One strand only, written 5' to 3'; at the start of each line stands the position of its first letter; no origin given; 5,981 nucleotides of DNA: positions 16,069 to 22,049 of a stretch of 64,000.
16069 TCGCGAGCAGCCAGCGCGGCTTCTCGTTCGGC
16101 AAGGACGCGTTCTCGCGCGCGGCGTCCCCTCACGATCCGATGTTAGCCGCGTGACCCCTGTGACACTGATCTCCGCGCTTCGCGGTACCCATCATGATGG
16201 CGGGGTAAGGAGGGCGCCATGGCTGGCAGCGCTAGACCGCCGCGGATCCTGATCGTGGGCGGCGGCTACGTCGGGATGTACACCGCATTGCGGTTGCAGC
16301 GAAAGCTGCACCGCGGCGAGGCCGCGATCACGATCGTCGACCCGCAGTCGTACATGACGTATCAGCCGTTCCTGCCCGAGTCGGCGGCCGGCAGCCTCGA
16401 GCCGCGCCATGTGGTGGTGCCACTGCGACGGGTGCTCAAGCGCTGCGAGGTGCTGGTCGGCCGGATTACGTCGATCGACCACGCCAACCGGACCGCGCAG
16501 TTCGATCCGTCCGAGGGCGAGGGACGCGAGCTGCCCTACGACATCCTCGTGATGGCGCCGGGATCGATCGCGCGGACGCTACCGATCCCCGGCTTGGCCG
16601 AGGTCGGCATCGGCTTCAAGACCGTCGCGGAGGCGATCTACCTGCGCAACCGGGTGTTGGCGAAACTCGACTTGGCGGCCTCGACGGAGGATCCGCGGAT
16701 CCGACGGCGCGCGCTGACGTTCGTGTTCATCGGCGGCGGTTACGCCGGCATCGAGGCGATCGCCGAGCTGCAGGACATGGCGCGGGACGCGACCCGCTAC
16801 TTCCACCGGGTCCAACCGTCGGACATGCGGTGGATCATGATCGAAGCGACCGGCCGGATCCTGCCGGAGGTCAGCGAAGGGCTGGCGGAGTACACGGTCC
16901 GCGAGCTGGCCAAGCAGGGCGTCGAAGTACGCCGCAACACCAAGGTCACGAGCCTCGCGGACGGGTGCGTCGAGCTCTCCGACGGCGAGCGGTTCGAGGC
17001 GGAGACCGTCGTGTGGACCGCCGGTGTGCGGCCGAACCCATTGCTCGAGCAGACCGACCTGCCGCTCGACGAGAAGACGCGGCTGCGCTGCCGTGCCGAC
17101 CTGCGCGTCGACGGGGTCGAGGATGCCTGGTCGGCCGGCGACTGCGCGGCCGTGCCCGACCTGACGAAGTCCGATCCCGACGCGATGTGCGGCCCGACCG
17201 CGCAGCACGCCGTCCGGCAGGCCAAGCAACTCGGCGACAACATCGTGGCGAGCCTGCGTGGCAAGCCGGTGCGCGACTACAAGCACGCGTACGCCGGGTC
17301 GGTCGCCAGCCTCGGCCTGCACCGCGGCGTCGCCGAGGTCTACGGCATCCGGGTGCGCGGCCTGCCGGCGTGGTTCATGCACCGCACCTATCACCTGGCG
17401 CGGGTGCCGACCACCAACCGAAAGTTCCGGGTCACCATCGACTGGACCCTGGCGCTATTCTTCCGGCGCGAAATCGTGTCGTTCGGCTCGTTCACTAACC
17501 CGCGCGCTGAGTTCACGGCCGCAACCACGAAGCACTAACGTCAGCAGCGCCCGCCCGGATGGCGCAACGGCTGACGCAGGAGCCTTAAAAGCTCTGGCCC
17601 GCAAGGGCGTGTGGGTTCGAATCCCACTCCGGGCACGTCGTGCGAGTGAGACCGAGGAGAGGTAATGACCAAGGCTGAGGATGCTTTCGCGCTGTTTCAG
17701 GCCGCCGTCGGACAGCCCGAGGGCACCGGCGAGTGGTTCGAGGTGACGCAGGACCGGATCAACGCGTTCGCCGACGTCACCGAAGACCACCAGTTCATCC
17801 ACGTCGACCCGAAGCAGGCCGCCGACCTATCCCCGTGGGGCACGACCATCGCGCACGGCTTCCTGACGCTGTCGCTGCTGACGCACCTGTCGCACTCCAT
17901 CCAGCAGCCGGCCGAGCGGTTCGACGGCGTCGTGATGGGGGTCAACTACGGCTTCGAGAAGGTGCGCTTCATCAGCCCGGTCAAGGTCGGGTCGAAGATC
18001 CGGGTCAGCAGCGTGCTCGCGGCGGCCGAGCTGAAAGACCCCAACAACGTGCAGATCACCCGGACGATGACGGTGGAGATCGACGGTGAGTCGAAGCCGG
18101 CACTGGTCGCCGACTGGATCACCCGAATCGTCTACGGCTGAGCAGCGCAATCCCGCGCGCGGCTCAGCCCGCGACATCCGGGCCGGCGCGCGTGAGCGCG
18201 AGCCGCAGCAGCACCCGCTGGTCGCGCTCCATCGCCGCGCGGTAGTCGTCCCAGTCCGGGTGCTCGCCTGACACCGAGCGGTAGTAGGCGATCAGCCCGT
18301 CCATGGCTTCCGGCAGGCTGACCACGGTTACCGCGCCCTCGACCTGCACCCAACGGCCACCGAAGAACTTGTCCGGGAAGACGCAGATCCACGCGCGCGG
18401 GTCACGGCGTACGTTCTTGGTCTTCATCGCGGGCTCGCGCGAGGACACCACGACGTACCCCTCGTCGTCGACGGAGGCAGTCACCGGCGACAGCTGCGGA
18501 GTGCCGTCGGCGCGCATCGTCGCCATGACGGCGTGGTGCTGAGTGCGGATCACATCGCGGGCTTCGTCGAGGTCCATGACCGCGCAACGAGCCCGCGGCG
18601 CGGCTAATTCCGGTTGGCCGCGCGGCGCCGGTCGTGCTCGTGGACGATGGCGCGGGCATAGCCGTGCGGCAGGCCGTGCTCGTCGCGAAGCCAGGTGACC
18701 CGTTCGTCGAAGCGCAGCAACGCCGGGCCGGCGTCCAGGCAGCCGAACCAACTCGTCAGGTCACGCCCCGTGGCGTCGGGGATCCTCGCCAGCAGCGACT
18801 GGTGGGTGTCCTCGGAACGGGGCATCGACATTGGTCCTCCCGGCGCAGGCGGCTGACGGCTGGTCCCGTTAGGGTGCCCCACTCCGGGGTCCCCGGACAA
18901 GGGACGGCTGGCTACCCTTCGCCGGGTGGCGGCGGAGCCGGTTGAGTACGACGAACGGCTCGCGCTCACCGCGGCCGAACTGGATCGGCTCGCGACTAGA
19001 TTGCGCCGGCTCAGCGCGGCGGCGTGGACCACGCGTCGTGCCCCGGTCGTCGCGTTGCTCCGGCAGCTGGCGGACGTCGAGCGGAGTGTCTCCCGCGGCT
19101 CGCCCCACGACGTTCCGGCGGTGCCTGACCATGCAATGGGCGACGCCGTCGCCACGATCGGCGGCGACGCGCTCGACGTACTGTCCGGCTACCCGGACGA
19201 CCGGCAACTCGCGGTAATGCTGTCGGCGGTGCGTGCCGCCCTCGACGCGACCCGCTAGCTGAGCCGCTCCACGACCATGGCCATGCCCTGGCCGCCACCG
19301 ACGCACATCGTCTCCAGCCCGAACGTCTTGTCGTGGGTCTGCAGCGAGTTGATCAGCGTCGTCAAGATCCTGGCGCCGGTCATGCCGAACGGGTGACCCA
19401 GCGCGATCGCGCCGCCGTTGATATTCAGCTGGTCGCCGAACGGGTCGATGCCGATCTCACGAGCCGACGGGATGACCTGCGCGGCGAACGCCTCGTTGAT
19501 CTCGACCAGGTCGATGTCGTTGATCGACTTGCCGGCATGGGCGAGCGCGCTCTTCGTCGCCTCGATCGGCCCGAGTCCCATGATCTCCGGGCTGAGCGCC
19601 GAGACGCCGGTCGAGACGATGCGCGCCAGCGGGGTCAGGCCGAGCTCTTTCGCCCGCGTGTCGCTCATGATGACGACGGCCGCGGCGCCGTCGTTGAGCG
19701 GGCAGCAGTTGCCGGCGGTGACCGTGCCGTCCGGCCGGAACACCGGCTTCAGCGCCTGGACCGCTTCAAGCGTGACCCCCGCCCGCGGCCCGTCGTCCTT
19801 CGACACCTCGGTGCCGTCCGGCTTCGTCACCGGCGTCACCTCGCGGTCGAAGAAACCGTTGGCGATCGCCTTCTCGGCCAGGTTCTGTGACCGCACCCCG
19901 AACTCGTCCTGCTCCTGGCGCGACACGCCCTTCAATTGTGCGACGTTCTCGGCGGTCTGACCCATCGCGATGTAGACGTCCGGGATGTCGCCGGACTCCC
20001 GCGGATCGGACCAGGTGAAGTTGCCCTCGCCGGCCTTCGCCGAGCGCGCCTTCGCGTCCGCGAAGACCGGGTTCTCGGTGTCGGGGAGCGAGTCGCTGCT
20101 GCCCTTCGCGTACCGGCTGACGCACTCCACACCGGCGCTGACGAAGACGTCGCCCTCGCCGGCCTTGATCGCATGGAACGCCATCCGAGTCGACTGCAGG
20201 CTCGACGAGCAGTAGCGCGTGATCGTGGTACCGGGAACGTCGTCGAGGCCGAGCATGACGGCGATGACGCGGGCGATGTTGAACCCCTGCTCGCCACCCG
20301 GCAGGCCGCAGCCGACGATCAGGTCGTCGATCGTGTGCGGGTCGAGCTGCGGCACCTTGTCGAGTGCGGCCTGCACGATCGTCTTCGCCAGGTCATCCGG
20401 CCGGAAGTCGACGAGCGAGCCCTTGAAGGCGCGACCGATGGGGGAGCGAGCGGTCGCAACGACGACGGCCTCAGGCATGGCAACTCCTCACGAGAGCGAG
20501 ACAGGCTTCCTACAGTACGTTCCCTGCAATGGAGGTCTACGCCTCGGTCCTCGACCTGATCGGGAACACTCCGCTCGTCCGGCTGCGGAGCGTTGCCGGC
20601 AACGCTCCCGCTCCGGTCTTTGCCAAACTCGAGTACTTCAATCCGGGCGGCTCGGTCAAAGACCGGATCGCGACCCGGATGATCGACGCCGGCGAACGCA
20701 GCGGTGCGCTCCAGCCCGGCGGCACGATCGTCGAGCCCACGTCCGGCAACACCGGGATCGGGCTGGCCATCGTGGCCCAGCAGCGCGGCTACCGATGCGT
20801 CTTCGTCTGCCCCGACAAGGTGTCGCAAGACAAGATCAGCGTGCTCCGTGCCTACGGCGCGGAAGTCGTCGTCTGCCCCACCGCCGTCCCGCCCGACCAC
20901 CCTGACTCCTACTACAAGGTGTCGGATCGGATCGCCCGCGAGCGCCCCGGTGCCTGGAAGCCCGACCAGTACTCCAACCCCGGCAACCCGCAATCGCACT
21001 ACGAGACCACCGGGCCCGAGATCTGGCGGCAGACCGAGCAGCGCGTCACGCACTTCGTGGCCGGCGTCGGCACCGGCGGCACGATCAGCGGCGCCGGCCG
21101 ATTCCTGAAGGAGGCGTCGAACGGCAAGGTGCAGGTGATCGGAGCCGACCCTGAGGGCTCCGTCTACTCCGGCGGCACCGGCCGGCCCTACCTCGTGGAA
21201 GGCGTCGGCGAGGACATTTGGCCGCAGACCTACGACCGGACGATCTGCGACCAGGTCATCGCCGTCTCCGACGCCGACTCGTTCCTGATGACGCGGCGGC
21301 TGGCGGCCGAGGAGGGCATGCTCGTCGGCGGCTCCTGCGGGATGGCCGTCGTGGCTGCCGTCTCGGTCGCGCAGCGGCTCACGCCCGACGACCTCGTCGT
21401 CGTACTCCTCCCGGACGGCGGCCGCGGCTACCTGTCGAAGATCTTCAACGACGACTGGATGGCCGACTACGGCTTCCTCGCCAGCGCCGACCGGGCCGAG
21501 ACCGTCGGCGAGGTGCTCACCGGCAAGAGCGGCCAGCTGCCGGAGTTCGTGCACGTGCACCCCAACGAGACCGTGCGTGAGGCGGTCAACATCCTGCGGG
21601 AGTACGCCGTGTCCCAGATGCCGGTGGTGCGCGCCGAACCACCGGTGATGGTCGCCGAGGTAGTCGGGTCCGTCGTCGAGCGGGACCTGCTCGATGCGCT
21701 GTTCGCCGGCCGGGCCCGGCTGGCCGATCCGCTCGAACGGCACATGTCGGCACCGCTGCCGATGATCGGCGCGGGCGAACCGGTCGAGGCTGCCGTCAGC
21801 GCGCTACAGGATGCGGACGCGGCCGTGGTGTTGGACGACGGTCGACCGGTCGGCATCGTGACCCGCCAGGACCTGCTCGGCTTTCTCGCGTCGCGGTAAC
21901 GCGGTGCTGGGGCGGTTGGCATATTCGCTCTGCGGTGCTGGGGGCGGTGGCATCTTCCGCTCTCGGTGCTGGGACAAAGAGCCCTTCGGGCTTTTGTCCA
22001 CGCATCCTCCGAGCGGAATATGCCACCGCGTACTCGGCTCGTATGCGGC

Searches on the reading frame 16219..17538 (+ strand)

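Call 89: search_protein_families(library=pfam, max_evalue=0.00001, proteins=[window:16219-17538:+])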
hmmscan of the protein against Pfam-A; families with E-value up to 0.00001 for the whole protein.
window:16219-17538:+ (439 aa): 4 families
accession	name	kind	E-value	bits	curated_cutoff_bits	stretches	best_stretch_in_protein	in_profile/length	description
PF07992.20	Pyr_redox_2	-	3.2e-42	145.4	26.1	1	9-334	2-290/291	Pyridine nucleotide-disulphide oxidoreductase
PF00070.33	Pyr_redox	-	1.8e-09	38.4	22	0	169-247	3-67/82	Pyridine nucleotide-disulphide oxidoreductase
PF01266.30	DAO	-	2.4e-09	37.6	27.9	0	222-277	151-211/353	FAD dependent oxidoreductase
PF13454.12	NAD_binding_9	-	4.9e-06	27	21.8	0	12-52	2-42/155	FAD-NAD(P)-binding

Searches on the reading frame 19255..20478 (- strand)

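Call 89: search_protein_families(library=pfam, max_evalue=0.00001, proteins=[window:19255-20478:-])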
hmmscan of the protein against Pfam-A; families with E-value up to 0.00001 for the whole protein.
window:19255-20478:- (407 aa): 2 families
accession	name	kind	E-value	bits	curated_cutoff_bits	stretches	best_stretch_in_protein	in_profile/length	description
PF00108.29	Thiolase_N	-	1.9e-63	214.7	26.4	1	5-273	2-259/260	Thiolase, N-terminal domain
PF02803.24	Thiolase_C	-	6.9e-46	155.3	27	1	281-405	1-123/123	Thiolase, C-terminal domain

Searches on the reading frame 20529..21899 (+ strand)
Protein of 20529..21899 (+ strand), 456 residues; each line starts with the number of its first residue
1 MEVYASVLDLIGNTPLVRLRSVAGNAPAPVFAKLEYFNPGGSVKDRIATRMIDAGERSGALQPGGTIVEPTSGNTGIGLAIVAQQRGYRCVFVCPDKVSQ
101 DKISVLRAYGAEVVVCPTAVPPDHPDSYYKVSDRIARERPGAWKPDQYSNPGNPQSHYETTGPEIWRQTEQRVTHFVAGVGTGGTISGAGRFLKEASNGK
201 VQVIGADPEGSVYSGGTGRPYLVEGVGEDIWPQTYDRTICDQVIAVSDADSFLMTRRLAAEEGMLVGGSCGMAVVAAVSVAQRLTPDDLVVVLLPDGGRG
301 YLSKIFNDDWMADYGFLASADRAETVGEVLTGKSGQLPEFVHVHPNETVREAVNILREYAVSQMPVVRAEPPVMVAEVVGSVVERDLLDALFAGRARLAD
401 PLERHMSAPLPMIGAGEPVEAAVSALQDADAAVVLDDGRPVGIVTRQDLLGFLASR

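Call 89: search_protein_families(library=pfam, max_evalue=0.00001, proteins=[window:20529-21899:+])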
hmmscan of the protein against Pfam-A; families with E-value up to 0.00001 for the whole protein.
window:20529-21899:+ (456 aa): 2 families
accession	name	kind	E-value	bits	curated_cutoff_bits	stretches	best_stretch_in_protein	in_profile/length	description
PF00291.31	PALP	-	8.2e-77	258.9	35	1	8-296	2-295/295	Pyridoxal-phosphate dependent enzyme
PF00571.33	CBS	-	4.4e-17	62.6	24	2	406-454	5-56/57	CBS domain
